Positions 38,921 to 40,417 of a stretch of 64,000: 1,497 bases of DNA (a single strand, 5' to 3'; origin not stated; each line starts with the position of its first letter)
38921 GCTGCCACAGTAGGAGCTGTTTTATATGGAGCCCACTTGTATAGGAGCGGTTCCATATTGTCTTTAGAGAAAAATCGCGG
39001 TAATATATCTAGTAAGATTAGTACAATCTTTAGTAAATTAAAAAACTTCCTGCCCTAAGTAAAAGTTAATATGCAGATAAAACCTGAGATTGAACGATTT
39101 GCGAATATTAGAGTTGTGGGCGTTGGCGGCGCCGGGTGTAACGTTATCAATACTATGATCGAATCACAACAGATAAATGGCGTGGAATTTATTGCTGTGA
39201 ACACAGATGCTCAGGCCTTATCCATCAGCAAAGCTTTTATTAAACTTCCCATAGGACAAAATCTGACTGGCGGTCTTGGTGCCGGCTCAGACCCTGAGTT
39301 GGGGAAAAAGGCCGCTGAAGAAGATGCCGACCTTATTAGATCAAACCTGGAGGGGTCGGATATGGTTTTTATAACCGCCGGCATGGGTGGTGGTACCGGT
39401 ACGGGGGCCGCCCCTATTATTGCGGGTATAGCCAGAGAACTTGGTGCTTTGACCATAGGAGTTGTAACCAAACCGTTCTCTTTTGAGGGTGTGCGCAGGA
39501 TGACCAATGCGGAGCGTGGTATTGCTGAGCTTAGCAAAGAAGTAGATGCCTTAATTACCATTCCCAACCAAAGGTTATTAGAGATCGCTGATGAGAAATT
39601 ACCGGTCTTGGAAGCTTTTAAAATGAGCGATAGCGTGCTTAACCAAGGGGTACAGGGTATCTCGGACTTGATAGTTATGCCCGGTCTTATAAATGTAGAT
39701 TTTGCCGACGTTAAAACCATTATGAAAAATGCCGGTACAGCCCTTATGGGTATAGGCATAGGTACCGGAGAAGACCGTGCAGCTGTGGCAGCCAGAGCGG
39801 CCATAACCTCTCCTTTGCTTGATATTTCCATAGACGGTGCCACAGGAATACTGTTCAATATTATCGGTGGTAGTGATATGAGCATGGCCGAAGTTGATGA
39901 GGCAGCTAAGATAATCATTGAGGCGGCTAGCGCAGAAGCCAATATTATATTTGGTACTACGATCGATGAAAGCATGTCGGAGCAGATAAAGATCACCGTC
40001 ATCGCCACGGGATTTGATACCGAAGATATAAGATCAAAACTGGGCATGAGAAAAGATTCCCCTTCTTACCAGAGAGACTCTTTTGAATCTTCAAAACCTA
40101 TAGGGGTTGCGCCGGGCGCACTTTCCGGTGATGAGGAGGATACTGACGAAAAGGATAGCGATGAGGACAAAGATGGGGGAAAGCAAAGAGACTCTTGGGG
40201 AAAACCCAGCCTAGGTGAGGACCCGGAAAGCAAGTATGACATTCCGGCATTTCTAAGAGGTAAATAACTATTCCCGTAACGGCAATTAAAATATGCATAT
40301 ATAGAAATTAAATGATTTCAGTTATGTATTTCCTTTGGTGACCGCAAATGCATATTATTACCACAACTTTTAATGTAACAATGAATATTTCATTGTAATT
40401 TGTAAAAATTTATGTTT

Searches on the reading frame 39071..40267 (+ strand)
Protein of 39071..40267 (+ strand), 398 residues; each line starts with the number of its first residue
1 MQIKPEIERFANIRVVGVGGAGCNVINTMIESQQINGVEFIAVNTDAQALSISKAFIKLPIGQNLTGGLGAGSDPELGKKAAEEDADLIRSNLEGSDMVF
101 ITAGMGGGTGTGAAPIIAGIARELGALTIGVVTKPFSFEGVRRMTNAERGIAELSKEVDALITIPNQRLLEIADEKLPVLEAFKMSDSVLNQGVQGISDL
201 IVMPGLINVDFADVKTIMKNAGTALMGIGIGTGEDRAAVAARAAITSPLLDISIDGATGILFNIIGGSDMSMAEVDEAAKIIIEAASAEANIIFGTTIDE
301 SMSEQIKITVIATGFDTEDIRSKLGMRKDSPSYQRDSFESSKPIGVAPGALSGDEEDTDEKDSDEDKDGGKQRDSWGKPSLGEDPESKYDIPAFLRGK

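Call 27: search_protein_families(library=pfam, proteins=[window:39071-40267:+], max_evalue=0.0001)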
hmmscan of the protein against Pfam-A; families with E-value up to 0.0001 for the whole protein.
window:39071-40267:+ (398 aa): 2 families
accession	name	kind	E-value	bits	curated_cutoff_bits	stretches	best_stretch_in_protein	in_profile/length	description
PF00091.31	Tubulin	-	1.9e-52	178.7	33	1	12-173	1-189/190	Tubulin/FtsZ family, GTPase domain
PF12327.13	FtsZ_C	-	8.9e-33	112.9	27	1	222-316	1-95/95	FtsZ family, C-terminal domain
